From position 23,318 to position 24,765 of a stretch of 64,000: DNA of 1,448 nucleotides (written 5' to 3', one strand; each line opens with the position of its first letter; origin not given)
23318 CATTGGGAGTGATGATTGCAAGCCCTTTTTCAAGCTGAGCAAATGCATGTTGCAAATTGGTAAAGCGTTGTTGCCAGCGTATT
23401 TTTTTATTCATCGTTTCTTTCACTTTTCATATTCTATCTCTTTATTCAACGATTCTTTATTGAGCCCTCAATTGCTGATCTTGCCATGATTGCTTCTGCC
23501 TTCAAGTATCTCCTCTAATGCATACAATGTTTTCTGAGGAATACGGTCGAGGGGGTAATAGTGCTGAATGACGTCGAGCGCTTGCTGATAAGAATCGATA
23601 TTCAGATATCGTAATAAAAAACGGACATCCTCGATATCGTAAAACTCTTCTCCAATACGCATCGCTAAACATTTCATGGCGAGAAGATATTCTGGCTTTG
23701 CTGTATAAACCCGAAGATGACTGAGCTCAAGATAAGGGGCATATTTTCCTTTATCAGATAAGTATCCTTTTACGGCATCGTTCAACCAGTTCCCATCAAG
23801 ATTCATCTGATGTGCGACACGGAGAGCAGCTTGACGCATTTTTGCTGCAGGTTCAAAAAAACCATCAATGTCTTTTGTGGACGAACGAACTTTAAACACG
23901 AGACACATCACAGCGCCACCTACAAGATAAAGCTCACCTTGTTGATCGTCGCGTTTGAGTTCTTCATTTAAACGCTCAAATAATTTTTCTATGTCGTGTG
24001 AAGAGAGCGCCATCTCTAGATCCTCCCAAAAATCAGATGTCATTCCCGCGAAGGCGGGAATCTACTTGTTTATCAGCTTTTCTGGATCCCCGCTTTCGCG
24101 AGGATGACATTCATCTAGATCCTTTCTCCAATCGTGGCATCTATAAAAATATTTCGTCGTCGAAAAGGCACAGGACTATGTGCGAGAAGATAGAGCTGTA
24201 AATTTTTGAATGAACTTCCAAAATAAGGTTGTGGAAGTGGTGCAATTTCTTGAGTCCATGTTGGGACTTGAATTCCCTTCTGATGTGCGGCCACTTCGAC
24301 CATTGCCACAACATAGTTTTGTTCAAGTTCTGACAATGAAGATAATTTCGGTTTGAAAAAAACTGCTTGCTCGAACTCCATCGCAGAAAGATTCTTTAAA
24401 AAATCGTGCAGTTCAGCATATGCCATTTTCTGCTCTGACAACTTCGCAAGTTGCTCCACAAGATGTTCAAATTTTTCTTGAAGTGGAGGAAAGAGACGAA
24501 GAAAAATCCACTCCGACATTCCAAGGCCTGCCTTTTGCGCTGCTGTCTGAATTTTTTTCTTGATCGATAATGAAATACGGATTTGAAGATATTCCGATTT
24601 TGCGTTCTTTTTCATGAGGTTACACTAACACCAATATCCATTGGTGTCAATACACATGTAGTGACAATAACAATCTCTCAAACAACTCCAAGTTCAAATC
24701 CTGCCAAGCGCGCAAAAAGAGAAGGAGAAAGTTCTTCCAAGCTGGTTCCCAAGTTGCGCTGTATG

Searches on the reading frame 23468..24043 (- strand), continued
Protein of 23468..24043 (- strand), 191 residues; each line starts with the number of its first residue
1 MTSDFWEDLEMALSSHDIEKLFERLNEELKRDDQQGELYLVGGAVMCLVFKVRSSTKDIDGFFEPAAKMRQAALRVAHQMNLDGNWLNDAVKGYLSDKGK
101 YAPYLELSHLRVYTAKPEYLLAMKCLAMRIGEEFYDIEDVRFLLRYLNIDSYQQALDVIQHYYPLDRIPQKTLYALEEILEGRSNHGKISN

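Call 70: get_annotated_region(hit=H5, flank=2500)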
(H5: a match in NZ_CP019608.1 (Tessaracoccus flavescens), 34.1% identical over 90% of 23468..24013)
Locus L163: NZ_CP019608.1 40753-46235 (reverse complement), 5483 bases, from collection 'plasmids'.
description: Tessaracoccus flavescens strain SST-39T plasmid unnamed, complete sequence
organism: Tessaracoccus flavescens (NCBI taxid 399497)
taxonomy: Bacteria; Actinomycetota; Actinomycetes; Propionibacteriales; Propionibacteriaceae; Tessaracoccus; Tessaracoccus flavescens
host: -; source: mono isolate,marine sediment; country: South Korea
typing (MOB-suite, as given by PLSDB): mobilizable; relaxase MOBF
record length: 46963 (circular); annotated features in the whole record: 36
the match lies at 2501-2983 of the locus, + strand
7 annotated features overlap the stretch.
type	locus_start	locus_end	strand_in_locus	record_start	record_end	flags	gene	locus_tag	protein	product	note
CDS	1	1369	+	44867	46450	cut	-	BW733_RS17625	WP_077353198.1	hypothetical protein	-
CDS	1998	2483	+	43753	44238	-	-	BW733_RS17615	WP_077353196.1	hypothetical protein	-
CDS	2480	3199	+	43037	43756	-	-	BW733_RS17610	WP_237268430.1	DUF6036 family nucleotidyltransferase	-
CDS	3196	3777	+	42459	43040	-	-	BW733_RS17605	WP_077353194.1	recombinase family protein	GO:0006310 - DNA recombination [Evidence IEA]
CDS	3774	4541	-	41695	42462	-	-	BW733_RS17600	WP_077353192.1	hypothetical protein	-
CDS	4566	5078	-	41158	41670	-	-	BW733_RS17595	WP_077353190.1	hypothetical protein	-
CDS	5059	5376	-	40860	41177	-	-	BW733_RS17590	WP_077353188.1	hypothetical protein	-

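Call 71: get_annotated_region(hit=H11, flank=2500)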
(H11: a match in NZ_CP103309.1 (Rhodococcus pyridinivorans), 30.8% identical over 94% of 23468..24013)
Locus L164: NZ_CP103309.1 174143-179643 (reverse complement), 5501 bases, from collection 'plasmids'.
description: Rhodococcus pyridinivorans strain RL-GZ01 plasmid pGZ01, complete sequence
organism: Rhodococcus pyridinivorans (NCBI taxid 103816)
taxonomy: Bacteria; Actinomycetota; Actinomycetes; Mycobacteriales; Nocardiaceae; Rhodococcus; Rhodococcus pyridinivorans
host: -; source: Sediment samples were collected from a municipal wastewater treatment outlet located in the intertidal zone ...; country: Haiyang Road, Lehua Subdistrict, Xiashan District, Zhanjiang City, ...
typing (MOB-suite, as given by PLSDB): mobilizable; replicon rep_cluster_1732; relaxase MOBP
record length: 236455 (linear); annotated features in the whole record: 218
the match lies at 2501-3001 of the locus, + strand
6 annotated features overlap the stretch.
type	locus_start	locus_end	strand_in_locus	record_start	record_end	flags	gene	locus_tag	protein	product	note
CDS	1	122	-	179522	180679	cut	-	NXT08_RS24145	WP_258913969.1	hypothetical protein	-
CDS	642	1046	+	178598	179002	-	-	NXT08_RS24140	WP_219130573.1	hypothetical protein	-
CDS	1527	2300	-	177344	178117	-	-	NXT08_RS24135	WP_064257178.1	helix-turn-helix transcriptional regulator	-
CDS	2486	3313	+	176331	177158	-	-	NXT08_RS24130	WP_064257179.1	hypothetical protein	-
CDS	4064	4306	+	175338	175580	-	-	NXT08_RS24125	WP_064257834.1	hypothetical protein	-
CDS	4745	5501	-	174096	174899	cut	-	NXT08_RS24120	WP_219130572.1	IS5 family transposase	-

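Call 80: search_protein_families(library=pfam, alignment_id=A4, max_evalue=0.00001)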
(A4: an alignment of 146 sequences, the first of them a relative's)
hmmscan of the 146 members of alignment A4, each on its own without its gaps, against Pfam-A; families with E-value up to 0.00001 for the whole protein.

A. member 1, L001:2957-3304:+ (116 aa): 0 families

B. families by the number of members that match (of 146 scanned): 119 families (the first 25 are shown)
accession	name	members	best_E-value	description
PF01370.27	Epimerase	3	8.1e-45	NAD dependent epimerase/dehydratase family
PF00005.33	ABC_tran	3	1.1e-27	ABC transporter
PF00583.31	Acetyltransf_1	3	2.7e-13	Acetyltransferase (GNAT) family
PF13191.12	AAA_16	3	6.8e-07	AAA ATPase domain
PF02515.22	CoA_transf_3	2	9.3e-167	CoA-transferase family III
PF19277.4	GPAT_C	2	8.6e-101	Glycerol-3-phosphate acyltransferase C-terminal region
PF00501.34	AMP-binding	2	1.5e-99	AMP-binding enzyme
PF00072.30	Response_reg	2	5.5e-45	Response regulator receiver domain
PF13635.12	DUF4143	2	2.3e-44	Domain of unknown function (DUF4143)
PF01554.23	MatE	2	9.3e-40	MatE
PF17755.6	UvrA_DNA-bind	2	1.3e-36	UvrA DNA-binding domain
PF17760.6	UvrA_inter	2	1.4e-35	UvrA interaction domain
PF03328.21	HpcH_HpaI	2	1.2e-34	HpcH/HpaI aldolase/citrate lyase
PF01553.26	Acyltransferase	2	9.9e-29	Acyltransferase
PF02518.31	HATPase_c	2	1.1e-28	Histidine kinase-, DNA gyrase B-, and HSP90-like ATPase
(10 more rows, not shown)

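Call 87: fold_search(model_id=the predicted structure, library=pdb)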
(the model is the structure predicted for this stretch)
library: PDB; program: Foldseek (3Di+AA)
matches with E <= 10: 392; with E <= 0.001: 0
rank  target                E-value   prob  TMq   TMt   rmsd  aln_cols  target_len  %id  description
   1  4hh0_A                2.0e-01  0.20  0.25  0.13  16.5       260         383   11  Dark-state structure of AppA C20S without the Cys-rich region from Rb. sphaeroides (released 2013-06-05)
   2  4hh1_A                2.1e-01  0.21  0.27  0.15  18.7       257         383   12  Dark-state structure of AppA wild-type without the Cys-rich region from Rb. sphaeroides (released 2013-06-05)
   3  8an4_B                2.4e-01  0.15  0.24  0.23  12.7       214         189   12  MenT1 toxin (rv0078a) from Mycobacterium tuberculosis H37Rv (released 2023-08-02)
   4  8rr5                  4.2e-01  0.23  0.33  0.33  10.8       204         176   15  MenT1 toxin (rv0078a) from Mycobacterium tuberculosis H37Rv, phosphorylated at T39 (released 2024-09-11)
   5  8an5_A                5.6e-01  0.16  0.30  0.28  13.0       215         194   12  MenAT1 toxin-antitoxin complex (rv0078a-rv0078b) from Mycobacterium tuberculosis H37Rv (released 2023-08-02)
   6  8an5_B                5.9e-01  0.18  0.31  0.31  11.4       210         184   16  MenAT1 toxin-antitoxin complex (rv0078a-rv0078b) from Mycobacterium tuberculosis H37Rv (released 2023-08-02)
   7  9kw9_B                7.0e-01  0.05  0.16  0.10  16.4       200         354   12  Crystal structure of proline dipeptidase from Pyrococcus furiosus complexed with Co (released 2025-12-10)
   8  6mrs                  8.3e-01  0.33  0.21  0.40   4.9        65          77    9  De novo designed protein Peak6 (released 2019-06-12)
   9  7mwq_A                9.8e-01  0.04  0.16  0.15  17.8       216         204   13  Structure of De Novo designed beta sheet heterodimer LHD29A53/B53 (released 2022-01-19)
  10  8an4_A                1.0e+00  0.08  0.25  0.23  12.5       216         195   13  MenT1 toxin (rv0078a) from Mycobacterium tuberculosis H37Rv (released 2023-08-02)
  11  3tix_C                1.0e+00  0.04  0.14  0.17  15.9       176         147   11  Crystal structure of the Chp1-Tas3 complex core (released 2011-11-16)
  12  4hh0_B                1.2e+00  0.08  0.26  0.14  17.9       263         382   11  Dark-state structure of AppA C20S without the Cys-rich region from Rb. sphaeroides (released 2013-06-05)
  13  3tix_A                1.2e+00  0.03  0.16  0.15  16.9       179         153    9  Crystal structure of the Chp1-Tas3 complex core (released 2011-11-16)
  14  7mwq_B                1.3e+00  0.03  0.17  0.15  17.8       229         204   11  Structure of De Novo designed beta sheet heterodimer LHD29A53/B53 (released 2022-01-19)
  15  2iyi_B                1.4e+00  0.23  0.21  0.32   4.6        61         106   15  structure of a light-induced intermediate of the BLUF domain of the rhodobacterial protein AppA (released 2006-09-06)
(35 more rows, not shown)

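Call 88: find_encoding_contigs(protein=P0093, flank=3000, max_places=2)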
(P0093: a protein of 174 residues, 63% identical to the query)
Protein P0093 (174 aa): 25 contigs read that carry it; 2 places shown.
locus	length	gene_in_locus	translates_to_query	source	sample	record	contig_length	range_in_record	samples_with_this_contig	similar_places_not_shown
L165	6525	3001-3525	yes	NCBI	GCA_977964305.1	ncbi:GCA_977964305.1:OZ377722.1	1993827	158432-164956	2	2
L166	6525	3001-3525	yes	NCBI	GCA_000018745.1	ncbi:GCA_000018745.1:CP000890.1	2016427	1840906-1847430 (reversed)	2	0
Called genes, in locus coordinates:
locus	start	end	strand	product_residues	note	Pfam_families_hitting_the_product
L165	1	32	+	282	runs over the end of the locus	PF27523:PSD, PF02666:PS_Dcarbxylase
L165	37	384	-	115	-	-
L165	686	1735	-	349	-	-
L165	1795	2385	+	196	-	PF00080:Sod_Cu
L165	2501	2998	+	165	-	PF21983:NikA-like, PF08681:TacA1 (weak)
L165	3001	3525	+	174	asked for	-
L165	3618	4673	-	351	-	-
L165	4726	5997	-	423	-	-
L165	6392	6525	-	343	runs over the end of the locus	PF00152:tRNA-synt_2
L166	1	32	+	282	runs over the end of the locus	PF27523:PSD, PF02666:PS_Dcarbxylase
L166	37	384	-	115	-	-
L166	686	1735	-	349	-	-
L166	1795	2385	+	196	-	PF00080:Sod_Cu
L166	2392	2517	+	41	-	-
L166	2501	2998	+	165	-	PF21983:NikA-like, PF08681:TacA1 (weak)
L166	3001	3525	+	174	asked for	-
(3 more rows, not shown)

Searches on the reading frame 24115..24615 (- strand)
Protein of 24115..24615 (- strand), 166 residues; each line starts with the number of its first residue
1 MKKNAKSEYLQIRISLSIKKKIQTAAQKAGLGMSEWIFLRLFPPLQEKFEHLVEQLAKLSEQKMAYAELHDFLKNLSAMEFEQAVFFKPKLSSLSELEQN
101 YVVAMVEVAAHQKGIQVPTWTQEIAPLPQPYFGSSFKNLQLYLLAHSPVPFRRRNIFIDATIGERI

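Call 4: search_protein_families(library=pfam, proteins=[window:24115-24615:-], max_evalue=1)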
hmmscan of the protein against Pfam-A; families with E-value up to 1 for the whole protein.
window:24115-24615:- (166 aa): 3 families
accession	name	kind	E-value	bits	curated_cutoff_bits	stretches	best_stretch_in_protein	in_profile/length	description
PF21983.2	NikA-like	-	0.00054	20.5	27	1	6-38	3-35/72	Mobilization protein NikA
PF01904.24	DUF72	-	0.019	15.5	25.3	1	38-111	71-142/217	Protein of unknown function DUF72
PF20839.3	DUF5382_C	-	0.17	12.7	25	1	37-110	22-95/118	Family of unknown function (DUF5382) C-terminal domain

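Call 5: search_protein_families(library=ncbifam, proteins=[window:24115-24615:-], max_evalue=1)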
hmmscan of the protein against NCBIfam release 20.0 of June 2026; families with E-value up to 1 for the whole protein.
window:24115-24615:- (166 aa): 2 families
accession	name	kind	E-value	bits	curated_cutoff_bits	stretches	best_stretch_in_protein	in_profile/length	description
NF038070.1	LmbU_fam_TF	subfamily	0.023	14.6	125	1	3-40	130-167/171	LmbU family transcriptional regulator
NF041264.1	MobA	equivalog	0.12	12.8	80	1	7-38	4-35/91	plasmid mobilization protein MobA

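Call 6: search_protein_families(library=padloc, proteins=[window:24115-24615:-], max_evalue=1)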
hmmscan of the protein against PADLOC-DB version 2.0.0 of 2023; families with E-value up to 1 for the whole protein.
window:24115-24615:- (166 aa): 0 families

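Call 14: find_homologous_proteins(query=window:24115-24615:-)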
Query window:24115-24615:- (166 aa): 63 proteins with E <= 0.001 among 172 candidates.
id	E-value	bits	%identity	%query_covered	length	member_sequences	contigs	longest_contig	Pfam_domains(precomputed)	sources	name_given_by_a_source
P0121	1.4e-101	355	100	100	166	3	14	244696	-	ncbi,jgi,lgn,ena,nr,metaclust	ncbi:MAG: hypothetical protein A3I05_02845 [Deltaproteobacteria bacterium RIFCSPLOWO2_02_FULL_44_10]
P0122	1.9e-53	199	57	100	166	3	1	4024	-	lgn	-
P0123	4.3e-53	198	58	100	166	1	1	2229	-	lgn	-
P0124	9.3e-41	158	51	100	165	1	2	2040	PF21983.3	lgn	-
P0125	2.7e-39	153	49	98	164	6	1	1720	PF21983.3,PF08681.19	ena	-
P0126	4.8e-39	152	48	97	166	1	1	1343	PF21983.3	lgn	-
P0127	5.3e-39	152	50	97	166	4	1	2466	PF21983.3,PF09386.17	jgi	-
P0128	2.1e-37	147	48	100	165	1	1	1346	PF21983.3,PF08681.19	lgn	-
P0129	3.2e-37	146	45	100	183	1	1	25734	PF21983.3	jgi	jgi:hypothetical protein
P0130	5.3e-37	145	47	100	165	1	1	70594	PF21983.3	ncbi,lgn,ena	-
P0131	5.3e-37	145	47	100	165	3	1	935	-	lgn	-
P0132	8.9e-37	145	48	99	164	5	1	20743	PF21983.3,PF08681.19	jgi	-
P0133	1.2e-36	144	46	100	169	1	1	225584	PF21983.3,PF08681.19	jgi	jgi:hypothetical protein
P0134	1.3e-36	144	45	97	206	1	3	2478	PF21983.3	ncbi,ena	-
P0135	2.2e-36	143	48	98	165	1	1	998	PF21983.3,PF08681.19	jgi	jgi:uncharacterized protein (DUF1778 family)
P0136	5.2e-36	142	49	95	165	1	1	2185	PF21983.3,PF08681.19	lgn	-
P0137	6.7e-36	142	46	100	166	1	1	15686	PF21983.3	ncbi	-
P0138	1.6e-35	141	46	100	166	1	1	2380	PF21983.3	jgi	jgi:hypothetical protein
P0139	2.1e-35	140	43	98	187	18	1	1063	PF21983.3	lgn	-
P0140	3.1e-35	140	46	100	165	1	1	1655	PF21983.3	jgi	-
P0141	4.8e-35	139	45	100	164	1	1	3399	PF21983.3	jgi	jgi:hypothetical protein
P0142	7.3e-35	138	42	98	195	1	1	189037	PF21983.3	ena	-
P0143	9.3e-35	138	46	100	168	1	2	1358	PF21983.3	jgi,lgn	-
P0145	1.6e-34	137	44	98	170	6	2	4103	PF21983.3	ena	-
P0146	2.0e-34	137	45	100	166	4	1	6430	PF21983.3,PF08681.19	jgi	jgi:Mobilization protein NikA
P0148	4.5e-34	136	43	98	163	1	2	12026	PF21983.3,PF09386.17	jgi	jgi:uncharacterized protein (DUF1778 family)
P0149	4.6e-34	136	45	100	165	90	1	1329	PF21983.3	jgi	jgi:uncharacterized protein (DUF1778 family)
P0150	4.6e-34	136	48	97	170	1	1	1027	PF21983.3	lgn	-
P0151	7.3e-34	135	43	100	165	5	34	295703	PF21983.3,PF08681.19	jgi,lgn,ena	jgi:hypothetical protein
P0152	1.4e-33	134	45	100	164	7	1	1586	PF21983.3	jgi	-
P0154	3.8e-33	133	45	100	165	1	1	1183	PF21983.3,PF08681.19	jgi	jgi:hypothetical protein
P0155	4.0e-33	133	45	100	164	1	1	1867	PF21983.3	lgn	-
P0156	6.1e-33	132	44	95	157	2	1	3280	PF21983.3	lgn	-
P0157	6.4e-33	132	42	98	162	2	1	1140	PF21983.3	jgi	jgi:uncharacterized protein (DUF1778 family)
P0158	9.3e-33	132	42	98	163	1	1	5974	PF21983.3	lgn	-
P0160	1.6e-32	131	45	100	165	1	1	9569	PF21983.3,PF08681.19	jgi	jgi:hypothetical protein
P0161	2.0e-32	131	45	100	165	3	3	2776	PF21983.3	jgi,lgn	jgi:hypothetical protein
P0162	2.0e-32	131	42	98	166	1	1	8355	PF21983.3,PF08681.19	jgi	jgi:Protein of unknown function (DUF1778)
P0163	2.4e-32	130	44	100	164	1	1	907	PF21983.3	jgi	jgi:uncharacterized protein (DUF1778 family)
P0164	3.1e-32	130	42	99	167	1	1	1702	PF21983.3,PF08681.19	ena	-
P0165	5.6e-32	129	42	100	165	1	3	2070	PF21983.3,PF08681.19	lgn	-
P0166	8.9e-32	128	43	98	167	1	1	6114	PF21983.3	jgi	jgi:hypothetical protein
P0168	1.4e-31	128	42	100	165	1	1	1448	PF21983.3,PF08681.19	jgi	jgi:hypothetical protein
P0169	1.5e-31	128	44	100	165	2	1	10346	PF21983.3,PF08681.19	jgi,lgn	-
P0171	1.9e-31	127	42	100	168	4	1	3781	PF21983.3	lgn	-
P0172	6.3e-31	126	42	100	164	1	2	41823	PF21983.3,PF08681.19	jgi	jgi:uncharacterized protein (DUF1778 family)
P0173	4.2e-30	123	43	100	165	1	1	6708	PF21983.3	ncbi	-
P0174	1.9e-29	121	43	100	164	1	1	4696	PF21983.3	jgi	jgi:hypothetical protein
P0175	2.1e-29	121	41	100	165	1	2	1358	PF21983.3,PF08681.19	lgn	-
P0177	6.7e-29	119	42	93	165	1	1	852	PF21983.3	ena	-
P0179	8.1e-27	112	39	97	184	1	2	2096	PF21983.3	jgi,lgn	-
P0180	2.2e-25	108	40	98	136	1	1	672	PF21983.3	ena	-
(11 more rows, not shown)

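Call 18: search_solved_structures(query=window:24115-24615:-, max_evalue=10, show_alignments=2)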
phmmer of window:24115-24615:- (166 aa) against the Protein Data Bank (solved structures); distinct sequences matched with E-value up to 10: 0.

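Call 22: find_related_loci(query=A1, collection=metagenome_contigs, flank=4000)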
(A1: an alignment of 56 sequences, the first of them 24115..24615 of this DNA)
Query A1 (166 aa) in metagenome_contigs; peptide patterns used: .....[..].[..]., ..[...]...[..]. (x = any residue, [..] = any of these).
599 stretches matched a pattern (row limit reached: there are more); 503 encode a relative of the query (tblastn E <= 1e-3); the best 80 are kept; 80 distinct loci.
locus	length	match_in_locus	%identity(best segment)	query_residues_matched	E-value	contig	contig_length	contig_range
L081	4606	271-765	47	1-166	2e-48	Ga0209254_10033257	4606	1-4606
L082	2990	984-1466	49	5-166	9e-48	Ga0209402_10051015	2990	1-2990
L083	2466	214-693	50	6-166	2e-47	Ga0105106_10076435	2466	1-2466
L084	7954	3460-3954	48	1-166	5e-47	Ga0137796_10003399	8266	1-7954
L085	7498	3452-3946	48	1-166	5e-47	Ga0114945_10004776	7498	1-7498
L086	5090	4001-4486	48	5-166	9e-47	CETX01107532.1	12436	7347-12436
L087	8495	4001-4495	43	1-166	2e-46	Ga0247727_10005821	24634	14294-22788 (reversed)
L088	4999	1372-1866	46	1-166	5e-46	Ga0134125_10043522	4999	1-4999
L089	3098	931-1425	45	1-166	8e-46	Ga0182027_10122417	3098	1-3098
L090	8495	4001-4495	47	1-166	9e-46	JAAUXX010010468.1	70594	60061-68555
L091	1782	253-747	48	1-166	4e-46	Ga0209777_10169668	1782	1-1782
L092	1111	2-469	48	10-166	7e-48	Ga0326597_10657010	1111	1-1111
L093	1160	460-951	46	1-166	2e-47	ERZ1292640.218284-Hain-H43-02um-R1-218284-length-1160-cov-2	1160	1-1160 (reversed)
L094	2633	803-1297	44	1-166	2e-45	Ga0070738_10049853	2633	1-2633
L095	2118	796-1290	44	1-166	9e-46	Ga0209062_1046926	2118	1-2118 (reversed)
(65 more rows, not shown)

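Call 27: search_solved_structures(query=A1, max_evalue=10, show_alignments=3)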
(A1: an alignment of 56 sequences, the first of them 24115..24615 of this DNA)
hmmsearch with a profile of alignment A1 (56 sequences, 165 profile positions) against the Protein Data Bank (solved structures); distinct sequences matched with E-value up to 10: 9.
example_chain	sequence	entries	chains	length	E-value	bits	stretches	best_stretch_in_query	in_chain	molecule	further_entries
6ajm_C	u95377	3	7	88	0.0018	21.5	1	4-62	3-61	DUF1778 domain-containing protein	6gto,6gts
7zg5_C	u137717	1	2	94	0.0036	20.5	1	7-62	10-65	DUF1778 domain-containing protein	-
7ak7_C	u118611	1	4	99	0.012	18.8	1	3-53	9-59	CopG family transcriptional regulator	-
6ajn_C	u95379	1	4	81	0.014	18.6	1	8-63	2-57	DUF1778 domain-containing protein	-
5zgn_A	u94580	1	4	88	0.021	18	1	5-68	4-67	KacA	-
2ba3_A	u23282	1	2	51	0.13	15.5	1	5-41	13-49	NikA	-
6a6x_C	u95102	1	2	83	0.17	15.1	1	8-59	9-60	Antitoxin MazE7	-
7e4j_A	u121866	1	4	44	0.76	12.9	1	8-46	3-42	Antitoxin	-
3hug_B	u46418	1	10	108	1.2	12.3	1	34-94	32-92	PROBABLE CONSERVED MEMBRANE PROTEIN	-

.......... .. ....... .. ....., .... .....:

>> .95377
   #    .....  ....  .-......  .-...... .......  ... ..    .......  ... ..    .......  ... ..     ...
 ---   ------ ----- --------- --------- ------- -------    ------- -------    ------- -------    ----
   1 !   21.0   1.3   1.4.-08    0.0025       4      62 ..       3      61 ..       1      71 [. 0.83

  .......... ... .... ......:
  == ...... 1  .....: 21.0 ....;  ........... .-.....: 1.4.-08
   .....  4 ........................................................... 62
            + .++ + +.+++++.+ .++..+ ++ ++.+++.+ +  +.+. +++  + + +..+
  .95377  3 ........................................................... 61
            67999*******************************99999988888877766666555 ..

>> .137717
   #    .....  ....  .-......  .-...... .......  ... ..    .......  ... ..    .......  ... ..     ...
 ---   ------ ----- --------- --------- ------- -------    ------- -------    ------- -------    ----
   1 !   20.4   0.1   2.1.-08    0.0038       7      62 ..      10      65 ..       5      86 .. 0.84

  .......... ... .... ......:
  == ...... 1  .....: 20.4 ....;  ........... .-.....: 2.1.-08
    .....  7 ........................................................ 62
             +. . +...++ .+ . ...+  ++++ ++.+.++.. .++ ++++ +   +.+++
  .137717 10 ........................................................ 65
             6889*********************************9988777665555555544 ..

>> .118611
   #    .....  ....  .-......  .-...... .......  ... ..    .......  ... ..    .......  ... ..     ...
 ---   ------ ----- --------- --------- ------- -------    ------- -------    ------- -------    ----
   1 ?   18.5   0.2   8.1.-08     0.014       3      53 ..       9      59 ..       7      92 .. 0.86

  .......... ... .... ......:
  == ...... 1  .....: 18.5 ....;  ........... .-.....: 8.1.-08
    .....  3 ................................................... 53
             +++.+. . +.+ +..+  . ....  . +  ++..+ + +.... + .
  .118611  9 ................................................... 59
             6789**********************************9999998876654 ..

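Call 35: predict_structure(alignment_id=A1)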
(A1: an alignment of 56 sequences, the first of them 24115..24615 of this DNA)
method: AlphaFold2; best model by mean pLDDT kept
length: 166 residues; sequences in the alignment: 56
mean_pLDDT: 87.5   pTM: 0.74
mean pLDDT of the five models: 87.5, 85.4, 84.6, 84.2, 84.0
residues with pLDDT >= 90: 109; 70-90: 41; 50-70: 11; < 50: 5
segments of 3 or more residues with pLDDT < 50: 162-164
pLDDT, mean of each block of 10 residues (from residue 1): 59 88 92 85 87 88 87 93 94 94 96 95 96 89 91 89 48
secondary structure, 60 per line:
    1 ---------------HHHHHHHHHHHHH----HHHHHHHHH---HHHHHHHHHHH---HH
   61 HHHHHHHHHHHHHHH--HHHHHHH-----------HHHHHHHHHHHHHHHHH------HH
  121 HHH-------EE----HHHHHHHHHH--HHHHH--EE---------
elements in order: H16-28 H33-41 H45-55 H59-75 H78-84 H96-112 H119-123 H137-146 H149-153
